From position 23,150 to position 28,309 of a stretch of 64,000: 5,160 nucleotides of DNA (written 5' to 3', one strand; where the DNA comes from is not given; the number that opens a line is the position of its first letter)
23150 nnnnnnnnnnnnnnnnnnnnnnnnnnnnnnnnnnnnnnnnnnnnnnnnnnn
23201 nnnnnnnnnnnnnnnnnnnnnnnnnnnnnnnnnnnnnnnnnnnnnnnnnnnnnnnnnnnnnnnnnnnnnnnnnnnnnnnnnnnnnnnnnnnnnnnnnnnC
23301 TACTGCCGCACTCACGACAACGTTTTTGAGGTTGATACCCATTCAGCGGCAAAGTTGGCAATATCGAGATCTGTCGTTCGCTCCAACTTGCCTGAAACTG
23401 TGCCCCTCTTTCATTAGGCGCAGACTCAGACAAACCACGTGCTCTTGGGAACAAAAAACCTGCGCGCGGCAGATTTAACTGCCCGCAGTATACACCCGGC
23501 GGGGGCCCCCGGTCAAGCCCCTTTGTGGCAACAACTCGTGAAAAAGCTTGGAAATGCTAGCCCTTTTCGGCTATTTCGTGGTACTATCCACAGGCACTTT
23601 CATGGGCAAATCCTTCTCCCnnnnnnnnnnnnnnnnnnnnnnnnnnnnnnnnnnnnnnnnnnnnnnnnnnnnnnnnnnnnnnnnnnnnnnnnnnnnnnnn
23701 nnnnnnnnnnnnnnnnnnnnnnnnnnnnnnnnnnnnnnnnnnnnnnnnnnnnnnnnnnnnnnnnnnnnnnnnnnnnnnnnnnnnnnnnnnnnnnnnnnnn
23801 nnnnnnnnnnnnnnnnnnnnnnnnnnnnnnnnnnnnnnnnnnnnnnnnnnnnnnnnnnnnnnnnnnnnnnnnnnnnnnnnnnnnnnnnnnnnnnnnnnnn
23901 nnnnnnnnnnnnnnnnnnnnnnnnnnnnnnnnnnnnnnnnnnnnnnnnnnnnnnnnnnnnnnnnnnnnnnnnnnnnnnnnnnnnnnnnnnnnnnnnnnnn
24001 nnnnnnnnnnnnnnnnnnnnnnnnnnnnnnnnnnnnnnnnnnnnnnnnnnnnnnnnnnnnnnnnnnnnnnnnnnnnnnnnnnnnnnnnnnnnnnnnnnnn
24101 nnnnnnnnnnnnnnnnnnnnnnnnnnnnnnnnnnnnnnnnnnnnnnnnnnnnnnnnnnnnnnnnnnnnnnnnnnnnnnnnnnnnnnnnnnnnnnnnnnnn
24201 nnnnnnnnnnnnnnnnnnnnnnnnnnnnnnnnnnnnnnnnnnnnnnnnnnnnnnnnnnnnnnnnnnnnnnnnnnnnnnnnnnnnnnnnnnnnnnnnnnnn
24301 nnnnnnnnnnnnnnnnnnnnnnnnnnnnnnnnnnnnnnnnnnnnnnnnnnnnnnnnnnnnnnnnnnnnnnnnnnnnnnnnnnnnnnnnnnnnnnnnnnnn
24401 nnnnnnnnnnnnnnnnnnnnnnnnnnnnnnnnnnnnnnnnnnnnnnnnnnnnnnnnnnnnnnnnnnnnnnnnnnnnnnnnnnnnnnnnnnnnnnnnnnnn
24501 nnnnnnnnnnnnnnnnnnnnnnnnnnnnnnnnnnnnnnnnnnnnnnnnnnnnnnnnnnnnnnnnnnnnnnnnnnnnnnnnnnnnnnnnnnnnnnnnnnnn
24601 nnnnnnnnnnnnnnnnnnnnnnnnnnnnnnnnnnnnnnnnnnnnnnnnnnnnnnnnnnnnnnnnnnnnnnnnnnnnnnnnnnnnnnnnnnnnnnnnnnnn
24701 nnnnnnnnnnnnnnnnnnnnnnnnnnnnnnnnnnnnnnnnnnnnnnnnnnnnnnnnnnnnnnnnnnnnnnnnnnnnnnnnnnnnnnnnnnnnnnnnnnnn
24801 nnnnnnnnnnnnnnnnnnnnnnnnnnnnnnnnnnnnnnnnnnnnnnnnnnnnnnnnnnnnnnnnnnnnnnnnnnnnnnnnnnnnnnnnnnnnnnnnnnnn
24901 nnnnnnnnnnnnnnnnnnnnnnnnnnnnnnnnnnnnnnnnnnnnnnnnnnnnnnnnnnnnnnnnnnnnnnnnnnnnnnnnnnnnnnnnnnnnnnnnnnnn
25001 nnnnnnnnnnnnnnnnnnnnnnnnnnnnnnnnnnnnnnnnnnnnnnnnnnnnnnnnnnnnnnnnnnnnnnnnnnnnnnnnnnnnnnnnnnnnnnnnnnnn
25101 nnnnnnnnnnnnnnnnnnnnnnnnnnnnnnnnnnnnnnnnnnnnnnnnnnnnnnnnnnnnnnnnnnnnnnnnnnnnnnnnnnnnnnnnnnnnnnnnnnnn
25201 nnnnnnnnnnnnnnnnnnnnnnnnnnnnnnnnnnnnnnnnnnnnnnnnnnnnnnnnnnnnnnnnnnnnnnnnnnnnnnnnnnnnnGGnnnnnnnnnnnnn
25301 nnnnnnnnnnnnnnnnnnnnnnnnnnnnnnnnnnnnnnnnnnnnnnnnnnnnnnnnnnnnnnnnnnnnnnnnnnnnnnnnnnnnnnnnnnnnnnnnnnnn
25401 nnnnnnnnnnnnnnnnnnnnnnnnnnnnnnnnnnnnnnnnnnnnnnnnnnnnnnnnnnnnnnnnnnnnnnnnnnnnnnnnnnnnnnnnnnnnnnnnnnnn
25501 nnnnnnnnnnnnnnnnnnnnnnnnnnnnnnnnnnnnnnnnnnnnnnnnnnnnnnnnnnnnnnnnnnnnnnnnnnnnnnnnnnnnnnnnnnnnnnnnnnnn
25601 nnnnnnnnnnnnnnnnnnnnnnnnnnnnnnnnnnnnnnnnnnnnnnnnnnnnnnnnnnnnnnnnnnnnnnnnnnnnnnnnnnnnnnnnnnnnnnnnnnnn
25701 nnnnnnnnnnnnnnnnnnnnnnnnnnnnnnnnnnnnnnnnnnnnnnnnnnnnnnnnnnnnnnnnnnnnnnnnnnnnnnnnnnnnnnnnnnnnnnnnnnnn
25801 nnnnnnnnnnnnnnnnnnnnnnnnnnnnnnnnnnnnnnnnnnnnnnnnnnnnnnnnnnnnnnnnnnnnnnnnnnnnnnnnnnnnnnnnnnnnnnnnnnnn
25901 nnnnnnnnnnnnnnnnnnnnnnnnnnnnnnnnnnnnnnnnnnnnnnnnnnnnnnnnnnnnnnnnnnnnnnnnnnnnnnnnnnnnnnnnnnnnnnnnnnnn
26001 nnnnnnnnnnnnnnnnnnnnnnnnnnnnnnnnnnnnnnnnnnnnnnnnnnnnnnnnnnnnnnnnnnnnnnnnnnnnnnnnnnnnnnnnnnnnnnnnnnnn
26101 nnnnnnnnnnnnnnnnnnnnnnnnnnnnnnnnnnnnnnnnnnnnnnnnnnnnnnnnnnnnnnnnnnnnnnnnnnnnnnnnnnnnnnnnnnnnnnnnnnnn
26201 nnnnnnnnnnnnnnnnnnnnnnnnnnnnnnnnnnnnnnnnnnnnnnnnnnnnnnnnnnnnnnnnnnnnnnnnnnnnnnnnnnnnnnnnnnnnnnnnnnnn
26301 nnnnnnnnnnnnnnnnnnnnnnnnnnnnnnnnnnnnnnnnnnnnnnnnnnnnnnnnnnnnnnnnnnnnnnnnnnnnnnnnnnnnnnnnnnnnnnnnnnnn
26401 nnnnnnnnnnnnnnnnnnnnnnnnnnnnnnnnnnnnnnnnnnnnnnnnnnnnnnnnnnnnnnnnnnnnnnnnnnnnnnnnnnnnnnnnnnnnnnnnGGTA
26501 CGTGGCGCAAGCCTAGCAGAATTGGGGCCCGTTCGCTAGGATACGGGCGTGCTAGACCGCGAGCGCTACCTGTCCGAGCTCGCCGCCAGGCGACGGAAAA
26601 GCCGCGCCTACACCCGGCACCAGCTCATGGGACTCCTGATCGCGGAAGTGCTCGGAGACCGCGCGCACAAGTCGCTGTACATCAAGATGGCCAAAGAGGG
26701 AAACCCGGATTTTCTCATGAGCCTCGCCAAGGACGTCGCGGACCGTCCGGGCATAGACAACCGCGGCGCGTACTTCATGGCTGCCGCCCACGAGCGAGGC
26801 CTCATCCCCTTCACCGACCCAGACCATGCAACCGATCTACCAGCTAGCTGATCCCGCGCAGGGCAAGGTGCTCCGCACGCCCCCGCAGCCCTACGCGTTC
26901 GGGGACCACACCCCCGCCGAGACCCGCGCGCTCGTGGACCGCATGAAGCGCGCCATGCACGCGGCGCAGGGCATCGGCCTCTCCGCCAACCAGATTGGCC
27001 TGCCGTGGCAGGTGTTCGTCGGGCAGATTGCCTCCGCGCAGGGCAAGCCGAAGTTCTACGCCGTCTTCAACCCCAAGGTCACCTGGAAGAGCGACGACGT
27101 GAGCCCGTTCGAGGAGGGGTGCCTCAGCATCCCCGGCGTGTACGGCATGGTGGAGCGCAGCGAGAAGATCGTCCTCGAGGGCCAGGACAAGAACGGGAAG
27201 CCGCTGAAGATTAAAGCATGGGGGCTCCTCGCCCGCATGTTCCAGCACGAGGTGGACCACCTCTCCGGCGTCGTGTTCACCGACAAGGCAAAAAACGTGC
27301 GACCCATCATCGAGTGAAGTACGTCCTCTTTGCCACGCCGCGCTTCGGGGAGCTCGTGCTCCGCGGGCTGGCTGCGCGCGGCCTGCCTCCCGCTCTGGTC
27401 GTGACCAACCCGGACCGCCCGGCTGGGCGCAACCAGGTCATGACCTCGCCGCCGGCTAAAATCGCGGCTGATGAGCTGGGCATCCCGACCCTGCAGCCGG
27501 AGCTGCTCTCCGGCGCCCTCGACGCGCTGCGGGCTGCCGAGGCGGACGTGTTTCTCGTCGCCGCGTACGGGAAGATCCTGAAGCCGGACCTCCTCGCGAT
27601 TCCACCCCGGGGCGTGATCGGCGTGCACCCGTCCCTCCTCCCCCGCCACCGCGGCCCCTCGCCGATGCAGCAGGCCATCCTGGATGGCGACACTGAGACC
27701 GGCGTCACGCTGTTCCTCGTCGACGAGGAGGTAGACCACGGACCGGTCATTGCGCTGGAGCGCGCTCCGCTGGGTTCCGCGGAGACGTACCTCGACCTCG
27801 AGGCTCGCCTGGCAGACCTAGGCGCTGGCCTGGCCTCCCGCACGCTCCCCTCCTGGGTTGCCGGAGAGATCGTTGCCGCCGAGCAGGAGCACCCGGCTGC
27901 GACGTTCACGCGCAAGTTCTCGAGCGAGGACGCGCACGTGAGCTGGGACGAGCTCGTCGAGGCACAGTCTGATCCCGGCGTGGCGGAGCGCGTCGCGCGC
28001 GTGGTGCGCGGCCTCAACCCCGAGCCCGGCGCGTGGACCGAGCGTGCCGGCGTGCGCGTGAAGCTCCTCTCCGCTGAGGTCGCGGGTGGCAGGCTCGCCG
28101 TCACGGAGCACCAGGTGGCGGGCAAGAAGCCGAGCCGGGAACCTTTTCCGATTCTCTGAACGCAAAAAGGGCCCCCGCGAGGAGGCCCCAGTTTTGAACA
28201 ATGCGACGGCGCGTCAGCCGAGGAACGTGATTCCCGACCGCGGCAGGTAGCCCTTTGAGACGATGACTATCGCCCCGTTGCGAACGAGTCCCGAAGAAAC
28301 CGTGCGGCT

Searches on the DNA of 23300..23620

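Call 74: search_rna_families(source=window, start=23300, end=23620, threshold=evalue, max_evalue=1)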
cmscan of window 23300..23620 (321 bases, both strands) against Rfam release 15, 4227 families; matches with E-value up to 1: 2.
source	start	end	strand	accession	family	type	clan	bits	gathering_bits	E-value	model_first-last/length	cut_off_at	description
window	23532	23611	+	RF00047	mir-2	Gene; miRNA;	-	21.1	45.5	0.099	1-72/72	no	mir-2 microRNA precursor family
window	23418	23519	+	RF00081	ArcZ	Gene; sRNA;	-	15.1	66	0.78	1-106/106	no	ArcZ RNA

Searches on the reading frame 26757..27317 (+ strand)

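Call 23: search_protein_families(library=pfam, proteins=[window:26757-27317:+], max_evalue=0.00001)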
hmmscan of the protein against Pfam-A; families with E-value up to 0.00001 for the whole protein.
window:26757-27317:+ (186 aa): 1 family
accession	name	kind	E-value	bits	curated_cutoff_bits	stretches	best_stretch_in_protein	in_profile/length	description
PF01327.26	Pep_deformylase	-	1.1e-42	145.7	22.8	1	25-181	2-153/156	Polypeptide deformylase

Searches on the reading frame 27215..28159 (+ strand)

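Call 23: search_protein_families(library=pfam, proteins=[window:27215-28159:+], max_evalue=0.00001)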
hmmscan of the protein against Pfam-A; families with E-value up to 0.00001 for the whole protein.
window:27215-28159:+ (314 aa): 2 families
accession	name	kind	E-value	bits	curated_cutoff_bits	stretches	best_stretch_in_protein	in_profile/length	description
PF00551.24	Formyl_trans_N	-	1.4e-33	116.6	26.1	1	40-205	9-175/181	Formyl transferase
PF02911.23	Formyl_trans_C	-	9.1e-06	26.2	21.1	0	257-291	15-49/100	Formyl transferase, C-terminal domain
